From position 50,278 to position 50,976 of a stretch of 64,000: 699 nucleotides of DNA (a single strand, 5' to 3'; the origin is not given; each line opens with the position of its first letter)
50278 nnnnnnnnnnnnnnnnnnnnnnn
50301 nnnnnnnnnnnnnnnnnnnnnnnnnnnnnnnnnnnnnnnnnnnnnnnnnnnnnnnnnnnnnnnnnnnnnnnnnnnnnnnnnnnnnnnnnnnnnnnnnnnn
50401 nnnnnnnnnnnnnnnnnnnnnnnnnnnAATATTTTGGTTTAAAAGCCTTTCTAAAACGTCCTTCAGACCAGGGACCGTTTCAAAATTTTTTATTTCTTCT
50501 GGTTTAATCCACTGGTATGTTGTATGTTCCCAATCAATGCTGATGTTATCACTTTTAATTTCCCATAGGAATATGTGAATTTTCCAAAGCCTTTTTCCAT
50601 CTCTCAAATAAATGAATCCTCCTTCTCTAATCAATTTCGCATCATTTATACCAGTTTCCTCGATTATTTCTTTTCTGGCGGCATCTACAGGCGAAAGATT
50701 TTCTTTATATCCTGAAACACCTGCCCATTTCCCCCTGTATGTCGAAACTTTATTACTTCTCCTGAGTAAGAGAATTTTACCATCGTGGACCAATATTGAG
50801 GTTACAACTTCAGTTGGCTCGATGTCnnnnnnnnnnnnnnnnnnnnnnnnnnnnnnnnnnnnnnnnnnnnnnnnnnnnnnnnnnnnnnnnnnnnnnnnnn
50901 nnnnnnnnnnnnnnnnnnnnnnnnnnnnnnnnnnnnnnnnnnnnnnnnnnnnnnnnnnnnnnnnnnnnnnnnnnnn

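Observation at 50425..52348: AcnX (DUF521 + DUF126) pair in which the small subunit is covalently fused to a Nudix domain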

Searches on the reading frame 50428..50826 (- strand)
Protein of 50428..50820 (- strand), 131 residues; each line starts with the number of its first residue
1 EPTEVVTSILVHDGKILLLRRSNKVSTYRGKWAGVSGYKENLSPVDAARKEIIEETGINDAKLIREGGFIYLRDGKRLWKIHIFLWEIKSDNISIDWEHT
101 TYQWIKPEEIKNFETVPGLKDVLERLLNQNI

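Call 40: search_protein_representatives(protein=window:50428-50820:-)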
Query: 131 residues. Proteins with E-value up to 0.001 (for the whole library): 2594; up to 1e-10: 737; up to 1e-30: 7. The best 150 are listed.
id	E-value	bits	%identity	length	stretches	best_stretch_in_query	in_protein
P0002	5.2e-64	230.1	78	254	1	1-129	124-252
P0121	2.9e-42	159.7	36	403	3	4-126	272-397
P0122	7.1e-35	135.8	55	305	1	1-128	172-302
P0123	9.8e-35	135.4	57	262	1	4-126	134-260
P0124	1.1e-33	132.0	51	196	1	4-129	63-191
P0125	4.8e-31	123.4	50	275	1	4-129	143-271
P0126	7.3e-31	122.8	49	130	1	4-127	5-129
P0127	4.2e-30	120.4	52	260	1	4-127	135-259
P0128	4.3e-30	120.3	51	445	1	5-126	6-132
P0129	4.5e-30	120.3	50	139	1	5-129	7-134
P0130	8.6e-30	119.4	45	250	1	3-126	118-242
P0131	2.6e-29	117.8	46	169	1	2-128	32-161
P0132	2.9e-29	117.7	45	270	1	4-127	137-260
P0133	1.0e-28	115.9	48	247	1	3-127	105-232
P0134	1.0e-28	115.9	48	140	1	4-127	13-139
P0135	1.3e-28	115.5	52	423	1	3-130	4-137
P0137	2.6e-28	114.6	52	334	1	4-126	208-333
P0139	4.9e-28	113.7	48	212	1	5-126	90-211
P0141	1.0e-27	112.6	48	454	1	4-127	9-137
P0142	1.3e-27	112.3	45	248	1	3-124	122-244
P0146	4.4e-27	110.6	46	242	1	1-126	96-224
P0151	9.7e-27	109.5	46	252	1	4-130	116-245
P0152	9.7e-27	109.5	48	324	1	3-126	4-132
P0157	4.3e-26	107.4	48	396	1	3-123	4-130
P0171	2.6e-25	104.9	48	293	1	4-123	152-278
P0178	8.0e-25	103.3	48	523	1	1-129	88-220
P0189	3.0e-24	101.4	45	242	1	4-119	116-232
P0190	3.3e-24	101.3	44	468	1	4-129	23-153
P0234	2.3e-22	95.3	43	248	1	5-123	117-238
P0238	4.3e-22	94.4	43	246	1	4-125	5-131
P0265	2.5e-21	92.0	46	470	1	4-120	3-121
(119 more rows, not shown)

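Call 42: search_protein_families(library=pfam, proteins=[P0128, P0135, P0141, P0157, P0190, P0152, P0178, P0121, P0265, P0238], max_evalue=0.0001)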
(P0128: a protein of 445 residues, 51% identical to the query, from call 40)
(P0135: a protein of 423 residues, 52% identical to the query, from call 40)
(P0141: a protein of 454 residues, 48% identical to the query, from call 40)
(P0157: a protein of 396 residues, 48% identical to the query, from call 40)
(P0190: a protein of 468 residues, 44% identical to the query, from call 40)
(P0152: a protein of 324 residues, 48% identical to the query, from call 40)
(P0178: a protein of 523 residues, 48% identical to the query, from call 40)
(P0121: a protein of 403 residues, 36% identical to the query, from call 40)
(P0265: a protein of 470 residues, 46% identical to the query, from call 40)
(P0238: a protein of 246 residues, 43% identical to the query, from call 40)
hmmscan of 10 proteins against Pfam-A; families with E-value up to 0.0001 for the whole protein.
P0128 (445 aa): 2 families
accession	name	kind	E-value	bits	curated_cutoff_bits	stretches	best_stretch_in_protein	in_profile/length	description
PF01008.23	IF-2B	-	1e-63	215.6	22.4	1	155-427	2-279/280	Initiation factor 2 subunit family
PF00293.34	NUDIX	-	1.3e-13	51.6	21.1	1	10-128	8-130/134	NUDIX domain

P0135 (423 aa): 2 families
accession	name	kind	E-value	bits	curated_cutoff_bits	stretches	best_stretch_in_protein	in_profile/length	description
PF01008.23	IF-2B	-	1.2e-38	133.4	22.4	1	151-375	3-221/280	Initiation factor 2 subunit family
PF00293.34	NUDIX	-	2.1e-15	57.4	21.1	1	5-119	4-119/134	NUDIX domain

P0141 (454 aa): 2 families
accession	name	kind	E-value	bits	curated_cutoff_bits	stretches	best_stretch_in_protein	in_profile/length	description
PF01008.23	IF-2B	-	9.1e-58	196.1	22.4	1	163-432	3-274/280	Initiation factor 2 subunit family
PF00293.34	NUDIX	-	9.1e-13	48.8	21.1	1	8-126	3-124/134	NUDIX domain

P0157 (396 aa): 2 families
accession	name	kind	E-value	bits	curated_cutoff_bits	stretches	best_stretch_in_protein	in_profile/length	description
PF01008.23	IF-2B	-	2.8e-13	50.2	22.4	1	151-366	3-225/280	Initiation factor 2 subunit family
PF00293.34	NUDIX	-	1.6e-12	48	21.1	1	6-117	6-118/134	NUDIX domain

P0190 (468 aa): 2 families
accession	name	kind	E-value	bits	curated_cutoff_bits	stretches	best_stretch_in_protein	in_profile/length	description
PF01008.23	IF-2B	-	2.2e-73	247.3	22.4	1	176-450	2-278/280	Initiation factor 2 subunit family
PF00293.34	NUDIX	-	2.7e-13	50.5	21.1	1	23-147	4-131/134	NUDIX domain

P0152 (324 aa): 2 families
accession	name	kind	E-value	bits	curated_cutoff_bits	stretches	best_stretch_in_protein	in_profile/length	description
PF01008.23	IF-2B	-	1e-13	51.6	22.4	1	158-293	2-136/280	Initiation factor 2 subunit family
PF00293.34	NUDIX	-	8.4e-12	45.7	21.1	1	11-131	11-133/134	NUDIX domain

P0178 (523 aa): 2 families
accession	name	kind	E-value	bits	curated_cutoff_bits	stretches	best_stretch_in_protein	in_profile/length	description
PF01008.23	IF-2B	-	5.6e-40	137.8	22.4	1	238-508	2-280/280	Initiation factor 2 subunit family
PF00293.34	NUDIX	-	5.2e-08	33.4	21.1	1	93-203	6-120/134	NUDIX domain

P0121 (403 aa): 3 families
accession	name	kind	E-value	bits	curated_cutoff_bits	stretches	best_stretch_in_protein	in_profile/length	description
PF00293.34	NUDIX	-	3.5e-57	192.6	21.1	3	10-128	3-127/134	NUDIX domain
PF14815.12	NUDIX_4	-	8.6e-17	61.4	35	0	277-394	4-111/113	NUDIX domain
PF22327.2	Nudt16-like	-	3.3e-08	34.1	27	0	174-208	40-75/161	U8 snoRNA-decapping enzyme-like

P0265 (470 aa): 2 families
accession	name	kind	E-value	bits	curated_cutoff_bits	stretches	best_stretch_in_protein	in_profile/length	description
PF01008.23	IF-2B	-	1.7e-38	132.9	22.4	2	352-447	173-278/280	Initiation factor 2 subunit family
PF00293.34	NUDIX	-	3e-10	40.7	21.1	1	5-118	6-125/134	NUDIX domain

P0238 (246 aa): 1 family
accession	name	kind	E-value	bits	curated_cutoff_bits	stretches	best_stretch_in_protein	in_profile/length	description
PF00293.34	NUDIX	-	1.7e-08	35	21.1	1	4-122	3-124/134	NUDIX domain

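Call 50: search_protein_families(library=ncbifam, proteins=[P0128, P0190, P0141], max_evalue=0.00001)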
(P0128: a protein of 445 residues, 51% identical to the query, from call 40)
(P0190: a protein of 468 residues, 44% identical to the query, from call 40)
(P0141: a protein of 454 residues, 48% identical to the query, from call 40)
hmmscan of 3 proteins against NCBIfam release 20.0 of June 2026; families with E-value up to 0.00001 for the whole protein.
P0128 (445 aa): 11 families
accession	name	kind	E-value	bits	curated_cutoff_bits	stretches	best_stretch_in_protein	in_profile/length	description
TIGR00511.1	ribulose_e2b2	equivalog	8.7e-53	179.5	314.1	1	147-433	6-293/301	ribose 1,5-bisphosphate isomerase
NF006210.0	PRK08335.1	equivalog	3.9e-51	173.9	339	1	141-426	4-269/275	translation initiation factor IF-2B subunit alpha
TIGR00524.1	eIF-2B_rel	subfamily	1.5e-48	165.5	185.85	1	145-427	6-302/303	S-methyl-5-thioribose-1-phosphate isomerase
NF004326.0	PRK05720.1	subfamily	4e-40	137.7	271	1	144-431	41-345/358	s-methyl-5-thioribose-1-phosphate isomerase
NF004994.0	PRK06372.1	equivalog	2.9e-33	115.3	249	1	249-429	75-249/253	translation initiation factor IF-2B subunit delta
TIGR00512.1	salvage_mtnA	equivalog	5.2e-33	114.4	279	1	142-427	29-334/335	S-methyl-5-thioribose-1-phosphate isomerase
NF004700.0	PRK06036.1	equivalog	3.1e-27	95.5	528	1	141-427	31-329/339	S-methyl-5-thioribose-1-phosphate isomerase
NF004436.0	PRK05772.1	equivalog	1.7e-19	70.3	521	1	272-427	186-350/363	S-methyl-5-thioribose-1-phosphate isomerase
NF006961.0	PRK09438.1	equivalog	2.9e-08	33.3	103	1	5-62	10-63/151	dihydroneopterin triphosphate diphosphatase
NF041652.1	Nud_hyd_Dein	equivalog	6.5e-07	29.7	200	1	11-68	21-80/152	Nudix hydrolase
NF012016.0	PRK15472.1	equivalog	1.5e-06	28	95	0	6-120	6-126/141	nucleoside triphosphatase NudI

P0190 (468 aa): 10 families
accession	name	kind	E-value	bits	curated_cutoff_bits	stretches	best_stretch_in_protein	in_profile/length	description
TIGR00511.1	ribulose_e2b2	equivalog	5.2e-62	209.8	314.1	1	167-459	5-295/301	ribose 1,5-bisphosphate isomerase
TIGR00524.1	eIF-2B_rel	subfamily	2.4e-53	181.2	185.85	1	167-450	7-301/303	S-methyl-5-thioribose-1-phosphate isomerase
NF004326.0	PRK05720.1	subfamily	2.4e-45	154.8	271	1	168-458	44-351/358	s-methyl-5-thioribose-1-phosphate isomerase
NF006210.0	PRK08335.1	equivalog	1.1e-42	146.2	339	1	164-450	6-269/275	translation initiation factor IF-2B subunit alpha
NF004700.0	PRK06036.1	equivalog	4.7e-42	144.2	528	1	163-451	32-329/339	S-methyl-5-thioribose-1-phosphate isomerase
TIGR00512.1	salvage_mtnA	equivalog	8.7e-39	133.4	279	1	165-450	31-333/335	S-methyl-5-thioribose-1-phosphate isomerase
NF004436.0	PRK05772.1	equivalog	4.8e-34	118.2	521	1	166-452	48-351/363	S-methyl-5-thioribose-1-phosphate isomerase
NF004994.0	PRK06372.1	equivalog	1.2e-31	110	249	1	233-451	34-247/253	translation initiation factor IF-2B subunit delta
NF006961.0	PRK09438.1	equivalog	1e-06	28.3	103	1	24-85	11-70/151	dihydroneopterin triphosphate diphosphatase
NF041652.1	Nud_hyd_Dein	equivalog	6.1e-06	26.5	200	0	17-137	9-130/152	Nudix hydrolase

P0141 (454 aa): 10 families
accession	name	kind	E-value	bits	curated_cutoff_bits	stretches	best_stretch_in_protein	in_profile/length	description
TIGR00511.1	ribulose_e2b2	equivalog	1.9e-48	165.2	314.1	1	154-441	6-291/301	ribose 1,5-bisphosphate isomerase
TIGR00524.1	eIF-2B_rel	subfamily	3.8e-38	131.4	185.85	1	153-432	7-297/303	S-methyl-5-thioribose-1-phosphate isomerase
NF006210.0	PRK08335.1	equivalog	2.3e-37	128.8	339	1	150-432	6-265/275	translation initiation factor IF-2B subunit alpha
NF004326.0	PRK05720.1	subfamily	2.3e-31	108.9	271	1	130-446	20-350/358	s-methyl-5-thioribose-1-phosphate isomerase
TIGR00512.1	salvage_mtnA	equivalog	3e-29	102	279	1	130-432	10-329/335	S-methyl-5-thioribose-1-phosphate isomerase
NF004994.0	PRK06372.1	equivalog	3.8e-23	82.2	249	1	252-439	71-249/253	translation initiation factor IF-2B subunit delta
NF004436.0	PRK05772.1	equivalog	2e-19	70.1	521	1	279-433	186-346/363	S-methyl-5-thioribose-1-phosphate isomerase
NF004700.0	PRK06036.1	equivalog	2.3e-18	66.4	528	1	132-433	15-325/339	S-methyl-5-thioribose-1-phosphate isomerase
NF007834.0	PRK10546.1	equivalog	4.2e-06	26.6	156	1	9-131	5-120/135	pyrimidine (deoxy)nucleoside triphosphate diphosphatase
NF006961.0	PRK09438.1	equivalog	5.4e-06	25.9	103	0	13-66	14-63/151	dihydroneopterin triphosphate diphosphatase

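Call 52: search_protein_families(library=pfam, proteins=[P0130, P0142, P0189, P0234, P0133, P0124, P0139, P0122, P0137, P0171], max_evalue=0.01)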
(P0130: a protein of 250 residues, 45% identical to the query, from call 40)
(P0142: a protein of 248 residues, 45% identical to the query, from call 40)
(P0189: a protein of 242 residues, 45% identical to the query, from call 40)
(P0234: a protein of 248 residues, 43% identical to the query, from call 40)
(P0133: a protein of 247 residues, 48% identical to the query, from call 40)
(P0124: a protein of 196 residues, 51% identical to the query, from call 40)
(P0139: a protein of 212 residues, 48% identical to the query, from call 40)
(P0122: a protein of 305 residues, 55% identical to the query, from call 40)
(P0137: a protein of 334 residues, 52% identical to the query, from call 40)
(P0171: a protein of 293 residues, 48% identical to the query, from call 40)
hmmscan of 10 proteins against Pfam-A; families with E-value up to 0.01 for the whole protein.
P0130 (250 aa): 2 families
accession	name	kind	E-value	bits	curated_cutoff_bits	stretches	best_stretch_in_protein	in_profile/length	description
PF00293.34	NUDIX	-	1.6e-10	41.5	21.1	1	121-240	6-132/134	NUDIX domain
PF01877.22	RNA_binding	-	0.0017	19.1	26.9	1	2-85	32-118/120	RNA binding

P0142 (248 aa): 2 families
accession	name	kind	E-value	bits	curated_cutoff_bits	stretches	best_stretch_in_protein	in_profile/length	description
PF00293.34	NUDIX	-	3.7e-14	53.3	21.1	1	125-238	7-126/134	NUDIX domain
PF14815.12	NUDIX_4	-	0.0077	16.4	35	0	128-243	5-111/113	NUDIX domain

P0189 (242 aa): 1 family
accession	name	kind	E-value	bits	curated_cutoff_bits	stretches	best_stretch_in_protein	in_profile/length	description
PF00293.34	NUDIX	-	8.9e-16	58.5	21.1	1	119-227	7-122/134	NUDIX domain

P0234 (248 aa): 1 family
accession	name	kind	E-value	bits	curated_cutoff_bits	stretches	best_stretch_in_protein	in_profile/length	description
PF00293.34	NUDIX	-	1.3e-17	64.5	21.1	1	115-225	3-118/134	NUDIX domain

P0133 (247 aa): 1 family
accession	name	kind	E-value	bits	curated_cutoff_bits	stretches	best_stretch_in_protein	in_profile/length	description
PF00293.34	NUDIX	-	7e-08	33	21.1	1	106-218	4-121/134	NUDIX domain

P0124 (196 aa): 2 families
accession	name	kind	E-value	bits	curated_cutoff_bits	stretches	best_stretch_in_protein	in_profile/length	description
PF00293.34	NUDIX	-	8.2e-17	61.9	21.1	1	63-185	3-131/134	NUDIX domain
PF14815.12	NUDIX_4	-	3.5e-05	24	35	1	68-176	4-102/113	NUDIX domain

P0139 (212 aa): 2 families
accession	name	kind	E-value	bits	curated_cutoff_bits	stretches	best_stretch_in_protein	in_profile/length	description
PF00293.34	NUDIX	-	1.5e-16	61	21.1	1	89-202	4-125/134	NUDIX domain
PF14815.12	NUDIX_4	-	8.4e-05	22.8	35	1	94-207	4-109/113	NUDIX domain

P0122 (305 aa): 2 families
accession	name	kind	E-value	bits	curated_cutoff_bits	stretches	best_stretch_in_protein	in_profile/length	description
PF00293.34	NUDIX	-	3.3e-14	53.5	21.1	1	176-295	4-129/134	NUDIX domain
PF14815.12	NUDIX_4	-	0.0029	17.8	35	0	180-300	4-110/113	NUDIX domain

P0137 (334 aa): 4 families
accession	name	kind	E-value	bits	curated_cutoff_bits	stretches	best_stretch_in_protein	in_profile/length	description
PF13419.12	HAD_2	-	9.3e-29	101.2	23.8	1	5-171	1-178/178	Haloacid dehalogenase-like hydrolase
PF00702.32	Hydrolase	-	2.4e-18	67.6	26.4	1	2-165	1-191/191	haloacid dehalogenase-like hydrolase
PF00293.34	NUDIX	-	2.4e-10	41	21.1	1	207-330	3-131/134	NUDIX domain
PF13242.12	Hydrolase_like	-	1.5e-07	31.6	22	1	128-196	4-75/75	HAD-hyrolase-like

P0171 (293 aa): 2 families
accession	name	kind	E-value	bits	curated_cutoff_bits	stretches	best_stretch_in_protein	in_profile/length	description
PF04463.17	2-thiour_desulf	-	8.9e-38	129.9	34.7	1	4-143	1-141/141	2-thiouracil desulfurase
PF00293.34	NUDIX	-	1.1e-13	51.8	21.1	1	150-271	2-124/134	NUDIX domain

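Call 55: list_cluster_members(proteins=[P0133, P0142, P0146, P0151, P0189, P0234, P0128, P0190, P0141, P0126])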
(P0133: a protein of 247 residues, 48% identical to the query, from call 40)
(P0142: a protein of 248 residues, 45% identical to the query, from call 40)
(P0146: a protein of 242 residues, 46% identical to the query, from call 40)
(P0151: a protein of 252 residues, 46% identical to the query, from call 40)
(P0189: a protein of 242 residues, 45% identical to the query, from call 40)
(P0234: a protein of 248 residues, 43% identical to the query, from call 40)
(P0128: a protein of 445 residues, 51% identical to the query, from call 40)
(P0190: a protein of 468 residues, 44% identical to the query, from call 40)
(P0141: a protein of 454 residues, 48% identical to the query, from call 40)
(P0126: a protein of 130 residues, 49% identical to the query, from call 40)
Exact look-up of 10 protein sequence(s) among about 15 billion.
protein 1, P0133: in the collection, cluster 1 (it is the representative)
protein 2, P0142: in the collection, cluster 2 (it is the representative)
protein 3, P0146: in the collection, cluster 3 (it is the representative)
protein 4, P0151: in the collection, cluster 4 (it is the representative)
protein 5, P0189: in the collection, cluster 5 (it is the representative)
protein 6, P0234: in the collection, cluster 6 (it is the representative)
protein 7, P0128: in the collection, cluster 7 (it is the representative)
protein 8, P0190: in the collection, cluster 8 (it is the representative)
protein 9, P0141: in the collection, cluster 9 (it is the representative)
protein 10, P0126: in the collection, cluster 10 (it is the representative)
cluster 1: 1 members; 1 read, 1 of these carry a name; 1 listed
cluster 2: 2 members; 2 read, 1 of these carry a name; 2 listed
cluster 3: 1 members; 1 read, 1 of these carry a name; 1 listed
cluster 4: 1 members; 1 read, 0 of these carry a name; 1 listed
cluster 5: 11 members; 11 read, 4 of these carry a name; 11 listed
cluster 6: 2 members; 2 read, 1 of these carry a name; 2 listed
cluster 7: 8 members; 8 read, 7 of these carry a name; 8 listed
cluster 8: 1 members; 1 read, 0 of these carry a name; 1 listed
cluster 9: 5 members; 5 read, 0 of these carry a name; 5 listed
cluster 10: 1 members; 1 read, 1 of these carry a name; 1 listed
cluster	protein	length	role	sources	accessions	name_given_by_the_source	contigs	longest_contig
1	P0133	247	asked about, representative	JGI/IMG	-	8-oxo-dGTP diphosphatase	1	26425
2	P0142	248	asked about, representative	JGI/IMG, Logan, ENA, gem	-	8-oxo-dGTP pyrophosphatase MutT (NUDIX family)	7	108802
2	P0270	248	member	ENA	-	-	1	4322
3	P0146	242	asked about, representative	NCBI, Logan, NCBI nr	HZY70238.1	MAG TPA: NUDIX domain-containing protein [Thermoplasmata archaeon] | NUDIX domain-containing protein [Thermoplasmata archaeon]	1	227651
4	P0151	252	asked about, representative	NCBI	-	-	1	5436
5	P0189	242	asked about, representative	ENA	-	-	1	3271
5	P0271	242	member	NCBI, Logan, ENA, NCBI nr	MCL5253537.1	MAG: NUDIX pyrophosphatase [Candidatus Thermoplasmatota archaeon] | NUDIX pyrophosphatase [Candidatus Thermoplasmatota archaeon]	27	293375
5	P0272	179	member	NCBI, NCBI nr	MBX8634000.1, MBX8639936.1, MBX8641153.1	MAG: NUDIX pyrophosphatase [Thermoplasmata archaeon] | NUDIX pyrophosphatase [Candidatus Sysuiplasma jiujiangense]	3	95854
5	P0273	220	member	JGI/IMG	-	8-oxo-dGTP pyrophosphatase MutT (NUDIX family)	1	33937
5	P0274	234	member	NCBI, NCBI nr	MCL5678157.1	MAG: NUDIX pyrophosphatase [Candidatus Thermoplasmatota archaeon] | NUDIX pyrophosphatase [Candidatus Thermoplasmatota archaeon]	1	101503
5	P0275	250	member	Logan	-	-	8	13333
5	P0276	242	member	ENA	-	-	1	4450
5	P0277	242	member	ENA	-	-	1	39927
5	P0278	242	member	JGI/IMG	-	-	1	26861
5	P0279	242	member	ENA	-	-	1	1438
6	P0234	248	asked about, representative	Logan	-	-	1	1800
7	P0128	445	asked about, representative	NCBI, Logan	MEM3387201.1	MAG: NUDIX domain-containing protein [Nitrososphaerales archaeon]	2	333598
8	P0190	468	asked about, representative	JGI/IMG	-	-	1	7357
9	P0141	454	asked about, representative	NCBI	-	-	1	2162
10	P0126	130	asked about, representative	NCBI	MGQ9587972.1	MAG: NUDIX domain-containing protein [Thermoplasmata archaeon]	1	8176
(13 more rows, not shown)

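Call 64: find_encoding_contigs(protein=P0146, flank=10000, max_places=2)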
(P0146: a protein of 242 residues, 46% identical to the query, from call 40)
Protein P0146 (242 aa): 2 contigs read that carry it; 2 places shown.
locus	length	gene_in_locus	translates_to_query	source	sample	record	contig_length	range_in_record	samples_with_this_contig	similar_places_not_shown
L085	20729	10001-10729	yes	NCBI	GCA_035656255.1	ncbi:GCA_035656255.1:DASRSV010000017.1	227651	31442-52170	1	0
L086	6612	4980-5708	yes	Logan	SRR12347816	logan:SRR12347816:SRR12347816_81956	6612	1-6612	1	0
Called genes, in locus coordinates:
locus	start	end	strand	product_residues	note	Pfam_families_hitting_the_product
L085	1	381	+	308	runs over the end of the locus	PF12773:DZR, PF13240:Zn_Ribbon_1 (faint), PF13248:Zn_ribbon_3 (faint)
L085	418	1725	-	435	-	PF04894:Nre_N, PF04895:Nre_C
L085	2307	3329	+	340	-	PF13415:Beta-prop_FBX42 (faint), PF24681:Kelch_KLHDC2_KLHL20_DRC7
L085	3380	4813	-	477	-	PF00202:Aminotran_3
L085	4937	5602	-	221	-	PF00753:Lactamase_B, PF19583:ODP, PF23023:Anti-Pycsar_Apyc1 (weak)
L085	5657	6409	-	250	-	PF00903:Glyoxalase, PF18029:Glyoxalase_6 (weak)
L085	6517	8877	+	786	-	-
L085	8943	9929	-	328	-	PF00296:Bac_luciferase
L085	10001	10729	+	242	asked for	PF00293:NUDIX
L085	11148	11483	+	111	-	-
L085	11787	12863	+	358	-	PF24681:Kelch_KLHDC2_KLHL20_DRC7, PF24981:Beta-prop_ATRN-LZTR1 (weak)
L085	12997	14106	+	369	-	PF24681:Kelch_KLHDC2_KLHL20_DRC7, PF13415:Beta-prop_FBX42, PF13418:Beta-prop_TYW4 (faint), PF24981:Beta-prop_ATRN-LZTR1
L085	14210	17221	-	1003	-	PF01436:NHL (faint), PF00801:PKD (faint)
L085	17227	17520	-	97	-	PF08734:GYD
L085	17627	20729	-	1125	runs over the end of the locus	PF18998:Flg_new_2 (faint)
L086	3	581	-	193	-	?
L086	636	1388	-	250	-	PF00903:Glyoxalase, PF18029:Glyoxalase_6 (weak)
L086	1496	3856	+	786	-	-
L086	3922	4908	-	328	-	PF00296:Bac_luciferase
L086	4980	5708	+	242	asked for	PF00293:NUDIX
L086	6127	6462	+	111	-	-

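Call 75: predict_structure(alignment_id=A2)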
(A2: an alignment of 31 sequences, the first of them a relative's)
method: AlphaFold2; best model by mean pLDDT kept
length: 248 residues; sequences in the alignment: 31
mean_pLDDT: 92.5   pTM: 0.83
mean pLDDT of the five models: 92.5, 92.3, 92.2, 92.0, 91.7
residues with pLDDT >= 90: 203; 70-90: 30; 50-70: 12; < 50: 3
segments of 3 or more residues with pLDDT < 50: none
pLDDT, mean of each block of 10 residues (from residue 1): 97 95 62 61 92 89 89 93 93 96 97 98 97 98 93 97 98 96 97 94 97 97 97 94 95
secondary structure, 60 per line:
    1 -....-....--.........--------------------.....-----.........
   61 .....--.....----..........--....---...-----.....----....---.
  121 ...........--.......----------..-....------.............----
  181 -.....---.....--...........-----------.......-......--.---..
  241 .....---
elements in order: E2-5 E7-10 E13-21 E42-46 H52-65 E68-72 H77-86 E89-92 E104-108 E113-116 E120-131 E134-140 E154-157 H164-176 E182-186 E190-194 E197-207 E219-225 H227-232 H239-245
